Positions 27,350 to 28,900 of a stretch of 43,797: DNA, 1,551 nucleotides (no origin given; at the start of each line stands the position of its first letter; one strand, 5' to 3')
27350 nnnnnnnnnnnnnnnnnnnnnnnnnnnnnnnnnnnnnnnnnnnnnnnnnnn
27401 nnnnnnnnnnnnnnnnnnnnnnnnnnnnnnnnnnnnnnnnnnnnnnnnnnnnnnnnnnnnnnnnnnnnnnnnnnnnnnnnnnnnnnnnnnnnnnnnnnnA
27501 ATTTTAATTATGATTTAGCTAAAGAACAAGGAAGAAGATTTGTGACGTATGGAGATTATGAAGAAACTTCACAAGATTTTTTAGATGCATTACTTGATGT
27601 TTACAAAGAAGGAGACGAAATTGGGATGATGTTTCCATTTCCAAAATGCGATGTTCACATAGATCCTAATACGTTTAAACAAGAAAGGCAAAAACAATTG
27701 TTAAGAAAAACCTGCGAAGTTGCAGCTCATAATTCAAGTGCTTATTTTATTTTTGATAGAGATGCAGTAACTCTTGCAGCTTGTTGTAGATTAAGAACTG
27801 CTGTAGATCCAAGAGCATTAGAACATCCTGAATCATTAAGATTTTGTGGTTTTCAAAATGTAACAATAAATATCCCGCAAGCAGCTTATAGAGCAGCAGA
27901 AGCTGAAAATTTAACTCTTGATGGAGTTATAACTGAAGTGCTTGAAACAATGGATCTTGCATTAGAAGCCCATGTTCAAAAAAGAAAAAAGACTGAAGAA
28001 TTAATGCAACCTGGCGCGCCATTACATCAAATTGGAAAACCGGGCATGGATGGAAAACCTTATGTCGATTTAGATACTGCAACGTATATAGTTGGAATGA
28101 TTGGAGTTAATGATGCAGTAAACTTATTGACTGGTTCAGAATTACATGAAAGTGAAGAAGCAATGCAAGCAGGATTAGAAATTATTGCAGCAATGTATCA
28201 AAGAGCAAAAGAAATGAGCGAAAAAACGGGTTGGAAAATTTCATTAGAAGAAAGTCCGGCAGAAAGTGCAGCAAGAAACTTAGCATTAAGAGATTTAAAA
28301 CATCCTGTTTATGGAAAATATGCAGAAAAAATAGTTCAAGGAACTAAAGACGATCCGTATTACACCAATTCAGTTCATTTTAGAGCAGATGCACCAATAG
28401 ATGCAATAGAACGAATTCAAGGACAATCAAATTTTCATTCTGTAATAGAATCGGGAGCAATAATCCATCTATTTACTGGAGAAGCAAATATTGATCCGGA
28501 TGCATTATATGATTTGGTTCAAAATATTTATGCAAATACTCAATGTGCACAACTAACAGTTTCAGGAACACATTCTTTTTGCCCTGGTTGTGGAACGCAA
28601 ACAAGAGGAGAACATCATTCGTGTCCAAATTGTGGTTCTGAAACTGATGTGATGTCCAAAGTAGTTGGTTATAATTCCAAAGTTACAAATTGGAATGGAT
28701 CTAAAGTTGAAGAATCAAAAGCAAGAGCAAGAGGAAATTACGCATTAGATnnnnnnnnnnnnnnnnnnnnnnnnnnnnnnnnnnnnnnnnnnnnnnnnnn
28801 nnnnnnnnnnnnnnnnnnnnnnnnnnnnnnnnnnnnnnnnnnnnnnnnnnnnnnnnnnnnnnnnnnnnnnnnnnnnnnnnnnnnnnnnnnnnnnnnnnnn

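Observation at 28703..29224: Class III ribonucleotide reductase carries a C-terminal CxxC thioredoxin-fold-like (NrdH/glutaredoxin-like) extension after the glycyl-radical motif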

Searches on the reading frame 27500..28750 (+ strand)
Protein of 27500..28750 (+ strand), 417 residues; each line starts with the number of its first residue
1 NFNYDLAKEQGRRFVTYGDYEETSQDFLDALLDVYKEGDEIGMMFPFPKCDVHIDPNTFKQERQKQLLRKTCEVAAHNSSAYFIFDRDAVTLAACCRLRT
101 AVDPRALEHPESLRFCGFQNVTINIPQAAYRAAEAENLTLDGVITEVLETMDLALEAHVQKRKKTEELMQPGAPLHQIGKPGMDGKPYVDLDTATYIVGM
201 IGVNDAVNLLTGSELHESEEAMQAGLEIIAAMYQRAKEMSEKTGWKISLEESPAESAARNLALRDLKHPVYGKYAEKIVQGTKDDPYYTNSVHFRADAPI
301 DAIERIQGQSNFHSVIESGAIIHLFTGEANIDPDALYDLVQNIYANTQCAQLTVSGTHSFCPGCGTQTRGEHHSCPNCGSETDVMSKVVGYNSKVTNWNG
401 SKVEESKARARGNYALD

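Call 18: search_solved_structures(query=window:27500-28750:+, max_evalue=0.01, show_alignments=5)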
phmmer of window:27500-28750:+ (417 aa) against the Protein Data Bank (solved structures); distinct sequences matched with E-value up to 0.01: 5.
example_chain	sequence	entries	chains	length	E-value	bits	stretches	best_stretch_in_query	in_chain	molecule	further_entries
8p23_A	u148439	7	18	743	7.5e-18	68.1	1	193-407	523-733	Anaerobic ribonucleoside-triphosphate reductase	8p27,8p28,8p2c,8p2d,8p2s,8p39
9d3x_A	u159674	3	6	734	4.7e-07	32.6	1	121-391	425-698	Anaerobic ribonucleoside-triphosphate reductase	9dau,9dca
1h78_A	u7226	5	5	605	2.2e-06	30.4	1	121-324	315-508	ANAEROBIC RIBONUCLEOTIDE-TRIPHOSPHATE REDUCTASE LARGE CHAIN | ANAEROBIC RIBONUCLEOTIDE-TRIPHOSPHATE REDUCTASE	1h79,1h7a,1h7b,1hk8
4coi_A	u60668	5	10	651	0.0011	21.5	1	218-404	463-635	ANAEROBIC RIBONUCLEOSIDE-TRIPHOSPHATE REDUCTASE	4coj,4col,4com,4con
4u3e_A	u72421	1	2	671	0.0012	21.4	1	218-404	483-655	Ribonucleoside triphosphate reductase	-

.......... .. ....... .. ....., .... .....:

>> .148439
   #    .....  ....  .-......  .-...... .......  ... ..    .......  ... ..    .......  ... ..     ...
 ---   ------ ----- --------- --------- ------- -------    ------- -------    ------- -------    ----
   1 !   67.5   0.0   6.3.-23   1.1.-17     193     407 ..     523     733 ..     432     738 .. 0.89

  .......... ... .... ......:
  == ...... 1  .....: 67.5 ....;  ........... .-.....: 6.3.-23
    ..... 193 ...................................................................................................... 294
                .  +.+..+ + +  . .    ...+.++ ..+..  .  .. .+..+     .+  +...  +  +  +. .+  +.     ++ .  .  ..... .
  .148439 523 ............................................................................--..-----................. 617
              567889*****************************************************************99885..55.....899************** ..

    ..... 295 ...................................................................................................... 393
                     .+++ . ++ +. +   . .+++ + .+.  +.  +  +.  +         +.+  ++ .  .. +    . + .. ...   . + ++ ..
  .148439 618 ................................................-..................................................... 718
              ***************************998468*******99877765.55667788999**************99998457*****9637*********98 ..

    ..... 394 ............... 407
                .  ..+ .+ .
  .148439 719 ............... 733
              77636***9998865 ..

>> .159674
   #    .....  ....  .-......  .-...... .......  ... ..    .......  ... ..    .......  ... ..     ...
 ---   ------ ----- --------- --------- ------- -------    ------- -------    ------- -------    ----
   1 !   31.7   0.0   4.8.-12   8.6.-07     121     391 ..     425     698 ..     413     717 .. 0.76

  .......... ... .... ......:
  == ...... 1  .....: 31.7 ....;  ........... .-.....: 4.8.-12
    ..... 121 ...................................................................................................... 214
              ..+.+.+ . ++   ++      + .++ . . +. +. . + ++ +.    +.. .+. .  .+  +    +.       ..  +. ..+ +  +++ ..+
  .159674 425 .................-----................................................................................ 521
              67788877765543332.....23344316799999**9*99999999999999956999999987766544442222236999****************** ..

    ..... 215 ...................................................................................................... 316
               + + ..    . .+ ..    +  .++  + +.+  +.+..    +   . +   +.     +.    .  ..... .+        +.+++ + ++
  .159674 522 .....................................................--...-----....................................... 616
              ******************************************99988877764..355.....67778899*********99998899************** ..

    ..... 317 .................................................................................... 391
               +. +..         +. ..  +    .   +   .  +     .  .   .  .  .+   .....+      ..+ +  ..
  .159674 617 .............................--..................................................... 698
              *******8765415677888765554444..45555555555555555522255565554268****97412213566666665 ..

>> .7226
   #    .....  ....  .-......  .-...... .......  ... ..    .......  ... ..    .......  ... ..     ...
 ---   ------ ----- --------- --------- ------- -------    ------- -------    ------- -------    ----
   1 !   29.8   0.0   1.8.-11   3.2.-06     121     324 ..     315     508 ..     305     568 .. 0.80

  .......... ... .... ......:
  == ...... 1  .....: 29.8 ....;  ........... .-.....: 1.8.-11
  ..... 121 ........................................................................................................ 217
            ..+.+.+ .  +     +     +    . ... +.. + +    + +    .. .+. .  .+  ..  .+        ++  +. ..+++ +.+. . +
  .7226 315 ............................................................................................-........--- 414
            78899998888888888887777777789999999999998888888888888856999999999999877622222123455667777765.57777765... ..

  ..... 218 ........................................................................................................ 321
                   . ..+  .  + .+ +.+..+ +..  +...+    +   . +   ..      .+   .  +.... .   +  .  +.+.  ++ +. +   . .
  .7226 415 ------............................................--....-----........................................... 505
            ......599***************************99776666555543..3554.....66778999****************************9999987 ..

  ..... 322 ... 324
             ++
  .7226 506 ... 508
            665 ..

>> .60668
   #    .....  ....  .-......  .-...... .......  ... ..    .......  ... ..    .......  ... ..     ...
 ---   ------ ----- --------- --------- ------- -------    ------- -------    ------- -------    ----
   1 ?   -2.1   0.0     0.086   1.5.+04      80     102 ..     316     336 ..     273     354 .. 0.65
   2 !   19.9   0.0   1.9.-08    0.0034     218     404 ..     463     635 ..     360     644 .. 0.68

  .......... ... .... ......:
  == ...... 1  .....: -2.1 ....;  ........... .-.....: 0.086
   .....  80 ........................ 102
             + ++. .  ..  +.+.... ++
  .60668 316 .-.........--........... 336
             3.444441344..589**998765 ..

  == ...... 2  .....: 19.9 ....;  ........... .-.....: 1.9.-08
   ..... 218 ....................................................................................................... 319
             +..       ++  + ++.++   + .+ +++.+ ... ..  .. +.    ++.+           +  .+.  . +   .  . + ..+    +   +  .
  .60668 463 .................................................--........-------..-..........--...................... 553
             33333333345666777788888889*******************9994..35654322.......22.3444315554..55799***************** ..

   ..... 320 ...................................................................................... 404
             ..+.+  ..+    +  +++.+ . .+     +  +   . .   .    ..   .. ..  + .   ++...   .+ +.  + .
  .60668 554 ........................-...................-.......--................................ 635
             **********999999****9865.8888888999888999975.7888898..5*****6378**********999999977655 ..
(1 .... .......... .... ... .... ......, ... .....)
